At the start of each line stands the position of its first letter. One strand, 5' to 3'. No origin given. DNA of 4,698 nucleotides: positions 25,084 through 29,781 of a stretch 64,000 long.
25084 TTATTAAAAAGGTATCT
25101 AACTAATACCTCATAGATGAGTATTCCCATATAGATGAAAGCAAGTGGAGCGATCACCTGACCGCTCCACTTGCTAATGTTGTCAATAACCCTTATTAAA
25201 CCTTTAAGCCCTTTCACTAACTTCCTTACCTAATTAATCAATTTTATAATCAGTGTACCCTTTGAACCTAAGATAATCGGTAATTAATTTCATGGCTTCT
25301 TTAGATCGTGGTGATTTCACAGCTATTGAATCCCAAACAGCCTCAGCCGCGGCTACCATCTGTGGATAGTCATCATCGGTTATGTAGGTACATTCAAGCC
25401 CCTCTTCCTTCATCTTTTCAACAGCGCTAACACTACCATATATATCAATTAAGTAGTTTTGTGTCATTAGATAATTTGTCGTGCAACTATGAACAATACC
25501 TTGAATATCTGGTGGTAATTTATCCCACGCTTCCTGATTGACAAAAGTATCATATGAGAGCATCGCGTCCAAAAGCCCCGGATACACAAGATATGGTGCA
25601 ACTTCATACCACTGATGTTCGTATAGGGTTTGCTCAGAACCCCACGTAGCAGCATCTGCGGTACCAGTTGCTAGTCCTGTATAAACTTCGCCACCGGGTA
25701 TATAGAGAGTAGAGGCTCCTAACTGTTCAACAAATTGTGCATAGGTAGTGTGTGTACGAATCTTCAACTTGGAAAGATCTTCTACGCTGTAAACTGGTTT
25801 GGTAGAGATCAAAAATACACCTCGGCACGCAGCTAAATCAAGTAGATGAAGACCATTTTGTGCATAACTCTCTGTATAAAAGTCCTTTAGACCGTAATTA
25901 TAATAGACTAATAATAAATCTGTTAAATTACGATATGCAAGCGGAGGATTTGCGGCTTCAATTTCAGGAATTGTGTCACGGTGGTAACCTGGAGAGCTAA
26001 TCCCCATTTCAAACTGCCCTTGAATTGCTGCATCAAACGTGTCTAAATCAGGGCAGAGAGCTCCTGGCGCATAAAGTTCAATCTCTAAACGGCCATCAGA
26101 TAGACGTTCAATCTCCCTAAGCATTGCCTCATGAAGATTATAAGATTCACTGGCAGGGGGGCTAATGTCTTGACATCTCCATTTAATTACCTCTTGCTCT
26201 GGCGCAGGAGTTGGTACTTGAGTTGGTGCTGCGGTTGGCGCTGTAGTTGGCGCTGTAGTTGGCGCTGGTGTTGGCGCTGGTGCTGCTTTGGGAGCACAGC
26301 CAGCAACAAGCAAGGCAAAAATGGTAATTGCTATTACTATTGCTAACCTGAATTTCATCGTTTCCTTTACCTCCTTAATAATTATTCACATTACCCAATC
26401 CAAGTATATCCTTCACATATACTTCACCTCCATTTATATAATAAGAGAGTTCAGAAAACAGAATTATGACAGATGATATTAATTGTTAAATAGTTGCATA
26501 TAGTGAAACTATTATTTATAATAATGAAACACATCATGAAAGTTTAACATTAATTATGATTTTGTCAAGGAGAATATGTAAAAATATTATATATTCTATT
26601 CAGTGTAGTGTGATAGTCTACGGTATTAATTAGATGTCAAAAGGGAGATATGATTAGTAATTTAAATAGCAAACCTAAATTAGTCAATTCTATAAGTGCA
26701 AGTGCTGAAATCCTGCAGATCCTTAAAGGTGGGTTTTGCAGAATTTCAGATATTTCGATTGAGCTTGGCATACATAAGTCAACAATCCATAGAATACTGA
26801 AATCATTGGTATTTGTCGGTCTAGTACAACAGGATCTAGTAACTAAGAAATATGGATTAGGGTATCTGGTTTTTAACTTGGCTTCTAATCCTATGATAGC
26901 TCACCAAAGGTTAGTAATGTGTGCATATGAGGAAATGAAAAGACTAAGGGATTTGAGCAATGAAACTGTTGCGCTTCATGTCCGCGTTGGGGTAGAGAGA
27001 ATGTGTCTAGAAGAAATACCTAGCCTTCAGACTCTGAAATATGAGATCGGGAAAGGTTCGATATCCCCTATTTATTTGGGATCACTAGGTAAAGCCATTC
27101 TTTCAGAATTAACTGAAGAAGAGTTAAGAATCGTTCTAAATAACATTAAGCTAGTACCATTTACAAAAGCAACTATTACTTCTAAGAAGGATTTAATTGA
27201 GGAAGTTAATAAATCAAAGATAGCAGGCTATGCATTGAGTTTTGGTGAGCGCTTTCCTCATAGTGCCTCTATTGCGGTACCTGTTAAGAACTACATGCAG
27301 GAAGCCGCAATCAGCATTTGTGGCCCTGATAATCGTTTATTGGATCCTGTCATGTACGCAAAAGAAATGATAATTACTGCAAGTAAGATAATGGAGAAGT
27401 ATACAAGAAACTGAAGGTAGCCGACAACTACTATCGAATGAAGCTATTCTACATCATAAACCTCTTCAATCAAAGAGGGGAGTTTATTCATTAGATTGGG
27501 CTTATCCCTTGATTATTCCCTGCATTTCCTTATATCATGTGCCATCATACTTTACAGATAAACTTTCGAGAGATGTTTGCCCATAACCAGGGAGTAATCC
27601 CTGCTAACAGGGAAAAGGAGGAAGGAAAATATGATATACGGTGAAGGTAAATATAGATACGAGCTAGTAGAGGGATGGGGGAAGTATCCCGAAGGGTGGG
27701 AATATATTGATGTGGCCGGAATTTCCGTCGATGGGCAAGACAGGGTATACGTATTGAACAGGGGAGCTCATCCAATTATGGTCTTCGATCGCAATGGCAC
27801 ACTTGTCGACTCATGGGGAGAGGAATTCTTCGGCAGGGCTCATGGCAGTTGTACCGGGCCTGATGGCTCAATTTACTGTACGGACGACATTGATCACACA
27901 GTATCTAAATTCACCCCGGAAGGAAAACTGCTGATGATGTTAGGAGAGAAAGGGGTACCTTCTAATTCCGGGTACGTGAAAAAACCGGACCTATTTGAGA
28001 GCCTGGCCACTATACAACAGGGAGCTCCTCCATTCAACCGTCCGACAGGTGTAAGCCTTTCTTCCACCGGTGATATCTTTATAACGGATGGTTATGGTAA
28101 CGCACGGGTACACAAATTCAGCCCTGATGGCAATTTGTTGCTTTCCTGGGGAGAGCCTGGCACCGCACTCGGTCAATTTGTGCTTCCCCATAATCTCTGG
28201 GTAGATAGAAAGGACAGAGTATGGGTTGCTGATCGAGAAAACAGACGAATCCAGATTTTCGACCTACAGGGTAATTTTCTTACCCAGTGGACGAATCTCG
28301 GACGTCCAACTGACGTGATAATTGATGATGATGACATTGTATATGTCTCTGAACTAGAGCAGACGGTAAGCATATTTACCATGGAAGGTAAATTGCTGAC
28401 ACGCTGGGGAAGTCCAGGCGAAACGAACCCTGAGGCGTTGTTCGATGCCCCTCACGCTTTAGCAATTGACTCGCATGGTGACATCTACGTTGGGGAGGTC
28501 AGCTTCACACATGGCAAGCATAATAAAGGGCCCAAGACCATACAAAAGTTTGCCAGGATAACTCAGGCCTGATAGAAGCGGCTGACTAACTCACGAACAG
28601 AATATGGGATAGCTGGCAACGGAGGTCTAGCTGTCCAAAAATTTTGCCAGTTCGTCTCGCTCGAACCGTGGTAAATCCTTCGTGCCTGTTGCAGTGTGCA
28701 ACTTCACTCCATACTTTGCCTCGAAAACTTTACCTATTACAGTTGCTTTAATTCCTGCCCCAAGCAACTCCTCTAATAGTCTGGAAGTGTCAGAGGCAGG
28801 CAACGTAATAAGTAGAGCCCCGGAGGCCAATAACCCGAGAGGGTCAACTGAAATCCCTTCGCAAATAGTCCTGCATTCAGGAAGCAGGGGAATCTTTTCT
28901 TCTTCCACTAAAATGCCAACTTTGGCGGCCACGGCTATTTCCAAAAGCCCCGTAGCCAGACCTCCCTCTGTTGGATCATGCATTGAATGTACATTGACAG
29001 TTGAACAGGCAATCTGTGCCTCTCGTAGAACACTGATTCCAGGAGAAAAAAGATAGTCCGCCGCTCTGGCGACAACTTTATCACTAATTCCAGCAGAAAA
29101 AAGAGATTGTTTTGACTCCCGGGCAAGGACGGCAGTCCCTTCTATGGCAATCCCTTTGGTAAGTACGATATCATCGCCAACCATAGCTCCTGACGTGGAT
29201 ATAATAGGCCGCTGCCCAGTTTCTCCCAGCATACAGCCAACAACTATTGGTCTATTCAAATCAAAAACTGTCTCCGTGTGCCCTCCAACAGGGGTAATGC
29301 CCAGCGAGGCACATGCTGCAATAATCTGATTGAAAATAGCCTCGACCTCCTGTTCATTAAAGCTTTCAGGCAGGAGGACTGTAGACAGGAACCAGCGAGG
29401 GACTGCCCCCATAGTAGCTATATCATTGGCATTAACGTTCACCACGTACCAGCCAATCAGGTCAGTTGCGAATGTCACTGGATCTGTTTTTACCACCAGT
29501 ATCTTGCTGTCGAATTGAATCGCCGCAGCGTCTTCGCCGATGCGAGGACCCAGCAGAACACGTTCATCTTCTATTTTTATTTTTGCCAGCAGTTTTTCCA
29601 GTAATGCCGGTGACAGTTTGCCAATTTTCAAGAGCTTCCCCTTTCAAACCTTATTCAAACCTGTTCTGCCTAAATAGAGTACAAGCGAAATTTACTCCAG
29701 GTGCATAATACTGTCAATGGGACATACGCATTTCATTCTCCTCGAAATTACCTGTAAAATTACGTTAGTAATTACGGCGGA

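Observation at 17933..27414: IclR-controlled eight-gene operon joining a TRAP transporter, a LarA-like protein and a corrinoid protein flanked by two UroD-fold proteins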

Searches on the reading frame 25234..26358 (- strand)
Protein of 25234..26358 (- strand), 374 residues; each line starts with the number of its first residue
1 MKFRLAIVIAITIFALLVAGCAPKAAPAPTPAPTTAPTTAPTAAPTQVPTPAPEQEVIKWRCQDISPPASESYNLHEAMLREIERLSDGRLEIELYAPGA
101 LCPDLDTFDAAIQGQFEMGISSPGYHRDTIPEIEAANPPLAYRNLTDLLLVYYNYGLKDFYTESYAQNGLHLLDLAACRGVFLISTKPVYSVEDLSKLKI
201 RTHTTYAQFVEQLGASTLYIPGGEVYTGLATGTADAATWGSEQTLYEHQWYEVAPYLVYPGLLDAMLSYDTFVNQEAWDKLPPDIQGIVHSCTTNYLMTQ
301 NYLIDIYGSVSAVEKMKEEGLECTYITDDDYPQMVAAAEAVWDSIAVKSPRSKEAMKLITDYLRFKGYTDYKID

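Call 3: search_protein_families(library=pfam, proteins=[window:25234-26358:-], max_evalue=0.01)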
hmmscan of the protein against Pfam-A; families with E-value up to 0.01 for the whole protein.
window:25234-26358:- (374 aa): 1 family
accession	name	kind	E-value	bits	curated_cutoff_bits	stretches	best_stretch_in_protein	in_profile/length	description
PF03480.18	DctP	-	5.9e-43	147.7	23.4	1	69-346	8-283/286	Bacterial extracellular solute-binding protein, family 7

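Call 4: search_protein_families(library=ncbifam, proteins=[window:25234-26358:-], max_evalue=0.01)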
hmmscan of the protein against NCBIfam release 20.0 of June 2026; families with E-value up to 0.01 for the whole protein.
window:25234-26358:- (374 aa): 2 families
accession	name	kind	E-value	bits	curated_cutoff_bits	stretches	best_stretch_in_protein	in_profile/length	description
NF037995.1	TRAP_S1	subfamily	1.7e-28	99.7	50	1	66-329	6-266/271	TRAP transporter substrate-binding protein DctP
TIGR00787.1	dctP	subfamily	4.4e-23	82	175.05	1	76-319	15-256/257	DctP family TRAP transporter solute-binding subunit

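Call 26: search_solved_structures(query=window:25234-26358:-, max_evalue=0.001, show_alignments=3)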
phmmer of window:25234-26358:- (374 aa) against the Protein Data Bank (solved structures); distinct sequences matched with E-value up to 0.001: 86 (the best 60 are shown).
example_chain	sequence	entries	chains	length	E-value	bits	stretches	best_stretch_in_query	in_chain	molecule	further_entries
4uab_A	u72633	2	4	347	3.9e-27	98.5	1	54-362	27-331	Twin-arginine translocation pathway signal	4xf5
4pe3_A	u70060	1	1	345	3.7e-23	85.4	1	59-368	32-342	TRAP dicarboxylate transporter-DctP subunit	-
2zzv_A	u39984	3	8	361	6.6e-21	78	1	49-369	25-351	ABC transporter, solute-binding protein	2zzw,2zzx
4yzz_A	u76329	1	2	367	6.3e-19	71.5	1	44-353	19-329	TRAP TRANSPORTER SOLUTE BINDING PROTEIN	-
4yic_A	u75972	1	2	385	7.5e-19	71.3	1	44-353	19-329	TRAP TRANSPORTER SOLUTE BINDING PROTEIN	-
4xfe_A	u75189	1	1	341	1.4e-18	70.4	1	63-338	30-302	TRAP dicarboxylate transporter subunit DctP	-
2hzk_A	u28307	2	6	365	1.7e-18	70.1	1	43-355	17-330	TRAP-T family sorbitol/mannitol transporter, periplasmic binding protein, SmoM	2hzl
5cm6_A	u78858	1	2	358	2.4e-18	69.6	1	59-299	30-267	TRAP dicarboxylate transporter-DctP subunit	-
4pet_A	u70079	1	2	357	8.8e-17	64.5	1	76-363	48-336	Extracellular solute-binding protein, family 7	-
7ug8_A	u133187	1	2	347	2.4e-15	59.8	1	58-343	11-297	Ketoacid-binding protein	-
4ovt_A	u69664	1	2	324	2.9e-15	59.5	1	82-350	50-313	TRAP dicarboxylate transporter, DctP subunit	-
3fxb_A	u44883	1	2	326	2.4e-14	56.5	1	81-332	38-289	TRAP dicarboxylate transporter, DctP subunit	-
4x8r_A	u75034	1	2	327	7.7e-14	54.8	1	61-349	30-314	TRAP dicarboxylate transporter, DctP subunit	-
7e9y_A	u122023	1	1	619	1e-13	54.4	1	54-235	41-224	Lactate-binding periplasmic protein TTHA0766,Lactate-binding periplasmic protein TTHA0766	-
8zmz_A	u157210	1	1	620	3.5e-13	52.6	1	54-237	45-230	Lactate-binding periplasmic protein TTHA0766,Red fluorescent protein drFP583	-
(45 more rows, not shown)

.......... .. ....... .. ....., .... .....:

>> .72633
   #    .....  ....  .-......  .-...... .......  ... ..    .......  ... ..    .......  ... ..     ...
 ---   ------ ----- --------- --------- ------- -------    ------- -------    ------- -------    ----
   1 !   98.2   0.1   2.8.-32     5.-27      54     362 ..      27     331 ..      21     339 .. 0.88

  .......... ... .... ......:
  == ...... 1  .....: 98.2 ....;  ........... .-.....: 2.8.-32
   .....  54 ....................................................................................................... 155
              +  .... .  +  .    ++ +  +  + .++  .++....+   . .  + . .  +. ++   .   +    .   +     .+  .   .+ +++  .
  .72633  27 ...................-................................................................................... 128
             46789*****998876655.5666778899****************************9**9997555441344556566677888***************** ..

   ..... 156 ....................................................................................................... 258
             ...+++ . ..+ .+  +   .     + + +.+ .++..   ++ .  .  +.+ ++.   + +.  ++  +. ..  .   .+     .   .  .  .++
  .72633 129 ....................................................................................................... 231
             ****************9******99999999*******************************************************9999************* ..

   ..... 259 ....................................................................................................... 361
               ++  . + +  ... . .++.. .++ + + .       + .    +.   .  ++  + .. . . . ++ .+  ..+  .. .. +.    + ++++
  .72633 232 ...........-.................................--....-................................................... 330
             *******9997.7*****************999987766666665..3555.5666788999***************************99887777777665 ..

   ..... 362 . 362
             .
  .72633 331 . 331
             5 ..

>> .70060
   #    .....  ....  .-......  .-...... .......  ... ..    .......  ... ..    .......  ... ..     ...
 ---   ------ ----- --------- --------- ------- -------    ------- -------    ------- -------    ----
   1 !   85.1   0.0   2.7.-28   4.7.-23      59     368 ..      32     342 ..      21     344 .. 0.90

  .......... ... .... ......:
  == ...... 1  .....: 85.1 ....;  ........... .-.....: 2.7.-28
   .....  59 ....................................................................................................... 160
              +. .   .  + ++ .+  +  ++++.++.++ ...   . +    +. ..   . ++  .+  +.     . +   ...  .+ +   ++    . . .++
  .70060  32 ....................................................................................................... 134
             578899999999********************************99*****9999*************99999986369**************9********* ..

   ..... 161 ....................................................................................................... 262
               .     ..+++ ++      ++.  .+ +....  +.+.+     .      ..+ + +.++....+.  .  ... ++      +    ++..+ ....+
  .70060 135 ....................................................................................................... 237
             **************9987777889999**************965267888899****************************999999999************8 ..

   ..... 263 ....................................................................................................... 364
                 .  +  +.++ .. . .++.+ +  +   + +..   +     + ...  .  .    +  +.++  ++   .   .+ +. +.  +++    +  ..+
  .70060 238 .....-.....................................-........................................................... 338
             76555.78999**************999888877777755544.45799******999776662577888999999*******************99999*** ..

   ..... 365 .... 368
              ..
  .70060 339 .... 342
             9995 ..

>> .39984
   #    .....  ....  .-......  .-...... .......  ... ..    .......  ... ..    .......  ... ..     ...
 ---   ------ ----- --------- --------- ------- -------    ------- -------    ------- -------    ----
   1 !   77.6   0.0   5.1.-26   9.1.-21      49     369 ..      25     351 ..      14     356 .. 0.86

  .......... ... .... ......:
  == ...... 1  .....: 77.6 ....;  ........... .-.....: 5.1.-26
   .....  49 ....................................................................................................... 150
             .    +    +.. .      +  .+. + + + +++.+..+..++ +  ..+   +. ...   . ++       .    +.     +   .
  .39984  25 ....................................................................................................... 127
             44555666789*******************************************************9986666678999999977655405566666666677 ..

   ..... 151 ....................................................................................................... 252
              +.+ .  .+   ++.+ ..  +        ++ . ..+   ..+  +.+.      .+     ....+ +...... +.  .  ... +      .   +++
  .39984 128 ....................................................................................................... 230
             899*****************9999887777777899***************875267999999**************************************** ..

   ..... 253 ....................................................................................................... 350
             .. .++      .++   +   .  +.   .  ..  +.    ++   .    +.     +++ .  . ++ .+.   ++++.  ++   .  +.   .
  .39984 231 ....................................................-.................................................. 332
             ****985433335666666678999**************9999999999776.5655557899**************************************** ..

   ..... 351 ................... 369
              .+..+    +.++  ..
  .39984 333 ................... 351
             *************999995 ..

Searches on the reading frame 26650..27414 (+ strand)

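Call 3: search_protein_families(library=pfam, proteins=[window:26650-27414:+], max_evalue=0.01)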
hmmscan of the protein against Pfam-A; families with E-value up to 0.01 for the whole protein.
window:26650-27414:+ (254 aa): 6 families
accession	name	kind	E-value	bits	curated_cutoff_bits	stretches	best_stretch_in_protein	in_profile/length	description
PF01614.24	IclR_C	-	4.1e-26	92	24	1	85-246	6-171/174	Bacterial transcriptional regulator IclR C-terminal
PF09339.16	HTH_IclR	-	1.3e-07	31.7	22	1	30-62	19-51/52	IclR helix-turn-helix domain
PF01022.26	HTH_5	-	9.7e-05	22.6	22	1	20-60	6-46/47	Bacterial regulatory protein, arsR family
PF25213.1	HVO_A0261_N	-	0.00024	21.4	35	1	17-69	12-62/86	HVO_A0261 N-terminal domain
PF01978.25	TrmB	-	0.00089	19.5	25.6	1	25-63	18-56/68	Sugar-specific transcriptional regulator TrmB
PF12802.13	MarR_2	-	0.0087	16.6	27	0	25-60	14-51/61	MarR family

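Call 4: search_protein_families(library=ncbifam, proteins=[window:26650-27414:+], max_evalue=0.01)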
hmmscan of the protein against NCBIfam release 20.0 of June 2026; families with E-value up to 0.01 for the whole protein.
window:26650-27414:+ (254 aa): 12 families
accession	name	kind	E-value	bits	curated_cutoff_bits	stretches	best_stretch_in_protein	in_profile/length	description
NF045644.1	TransRegBhcR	equivalog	1.7e-30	106.2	350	1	9-235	19-247/267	HTH-type transcriptional regulator BhcR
NF011671.1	PRK15090.1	equivalog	3.2e-25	88.8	275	1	6-223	4-223/256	DNA-binding transcriptional regulator KdgR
TIGR02431.1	pcaR_pcaU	subfamily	4.7e-24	85.1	284.75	1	31-230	26-224/248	beta-ketoadipate pathway transcriptional regulators, PcaR/PcaU/PobR family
NF007548.0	PRK10163.1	equivalog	1.9e-22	79.7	406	1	19-233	28-245/271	HTH-type transcriptional repressor AllR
NF008601.2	PRK11569.1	equivalog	3.2e-15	56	380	1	31-250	47-271/276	glyoxylate bypass operon transcriptional repressor IclR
NF007342.0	PRK09834.1-4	equivalog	1.9e-07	30.4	251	1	5-214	4-215/263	DNA-binding transcriptional regulator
NF007341.0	PRK09834.1-3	equivalog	3.7e-05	23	269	1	23-212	21-215/274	DNA-binding transcriptional regulator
TIGR01884.1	cas_HTH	subfamily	0.00013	21.4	60.2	1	5-62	131-189/202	CRISPR-associated CARF protein Csa3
NF007339.0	PRK09834.1-1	equivalog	0.00074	18.9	299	1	24-223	33-235/271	DNA-binding transcriptional regulator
NF053606.1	Sta1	subfamily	0.00078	19.5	80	1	21-69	25-75/100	Sta1 family transcriptional regulator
NF040939.2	trans_reg_lrs14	equivalog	0.0026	17.8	90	1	23-65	29-72/103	Lrs14 family HTH-type transcriptional regulator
NF008273.0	PRK11050.1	equivalog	0.0087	15.7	153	0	25-62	50-87/156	manganese-binding transcriptional regulator MntR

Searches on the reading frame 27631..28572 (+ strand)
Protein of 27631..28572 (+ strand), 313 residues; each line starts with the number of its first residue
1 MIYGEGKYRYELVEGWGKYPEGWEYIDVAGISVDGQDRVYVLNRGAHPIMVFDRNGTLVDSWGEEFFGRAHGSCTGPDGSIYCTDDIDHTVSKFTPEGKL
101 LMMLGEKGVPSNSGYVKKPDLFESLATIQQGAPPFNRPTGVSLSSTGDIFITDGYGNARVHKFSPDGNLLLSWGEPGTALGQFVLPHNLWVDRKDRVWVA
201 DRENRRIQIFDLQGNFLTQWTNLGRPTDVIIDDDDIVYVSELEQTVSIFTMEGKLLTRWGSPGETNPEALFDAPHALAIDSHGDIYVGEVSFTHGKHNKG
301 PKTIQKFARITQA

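Call 3: search_protein_families(library=pfam, proteins=[window:27631-28572:+], max_evalue=0.01)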
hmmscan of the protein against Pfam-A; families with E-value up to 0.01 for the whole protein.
window:27631-28572:+ (313 aa): 7 families
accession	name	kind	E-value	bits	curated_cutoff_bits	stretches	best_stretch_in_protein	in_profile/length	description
PF01436.27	NHL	-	1.7e-20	72.4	20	2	135-163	1-28/28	NHL repeat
PF08450.18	SGL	-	3.5e-07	30.5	26.3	0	189-221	189-221/246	SMP-30/Gluconolactonase/LRE-like region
PF17170.10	DUF5128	-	1.5e-06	28.1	22.9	1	147-219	54-127/321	6-bladed beta-propeller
PF25021.1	TEN_NHL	-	0.0018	17.8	27.1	0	266-292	26-51/357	Teneurin NHL domain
PF10584.14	Proteasome_A_N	-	0.0021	18.1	27.7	0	163-170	8-15/23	Proteasome subunit A N-terminal signature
PF06739.17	SBBP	-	0.0044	17.4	20.5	0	274-288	15-29/38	Beta-propeller repeat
PF13449.12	Phytase-like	-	0.0084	16.5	27.6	0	191-220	75-104/284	Esterase-like activity of phytase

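Call 4: search_protein_families(library=ncbifam, proteins=[window:27631-28572:+], max_evalue=0.01)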
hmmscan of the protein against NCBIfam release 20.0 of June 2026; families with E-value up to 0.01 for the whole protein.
window:27631-28572:+ (313 aa): 4 families
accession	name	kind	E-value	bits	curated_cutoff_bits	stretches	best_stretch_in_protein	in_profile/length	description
NF035926.1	scyF_NHL_VPEP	equivalog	7.5e-36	124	350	3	115-222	178-285/376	scytonemin biosynthesis PEP-CTERM protein ScyF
NF047780.1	LIC12708_fam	subfamily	1e-09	37.7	150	1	78-172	66-170/391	LIC_12708 family protein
NF033206.1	ScyE_fam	subfamily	2e-07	30.9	80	1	213-293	242-323/333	ScyD/ScyE family protein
NF053514.2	JUQZ_fam_ocin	equivalog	0.0093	16.2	40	0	141-172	71-101/107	BLB8/JUQZ-1 family protein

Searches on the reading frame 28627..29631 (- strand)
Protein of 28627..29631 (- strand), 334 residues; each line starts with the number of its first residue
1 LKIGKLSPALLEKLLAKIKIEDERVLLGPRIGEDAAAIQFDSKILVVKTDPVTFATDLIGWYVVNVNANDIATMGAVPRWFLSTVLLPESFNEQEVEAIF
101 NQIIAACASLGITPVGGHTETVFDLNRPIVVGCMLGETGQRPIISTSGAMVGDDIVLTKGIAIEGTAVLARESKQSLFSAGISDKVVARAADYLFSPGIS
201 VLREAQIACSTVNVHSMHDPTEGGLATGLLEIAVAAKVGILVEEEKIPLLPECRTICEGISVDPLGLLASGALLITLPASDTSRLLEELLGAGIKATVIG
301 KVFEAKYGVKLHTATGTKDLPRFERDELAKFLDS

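Call 19: search_protein_families(library=pfam, proteins=[window:28627-29631:-], max_evalue=0.0001)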
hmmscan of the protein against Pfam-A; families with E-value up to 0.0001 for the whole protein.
window:28627-29631:- (334 aa): 2 families
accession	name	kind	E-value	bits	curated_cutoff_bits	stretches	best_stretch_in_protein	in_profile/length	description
PF00586.29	AIRS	-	1.6e-19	70.8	24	1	32-137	1-111/112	AIR synthase related protein, N-terminal domain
PF02769.27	AIRS_C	-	2.5e-17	63.9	23.1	1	151-306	2-149/156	AIR synthase related protein, C-terminal domain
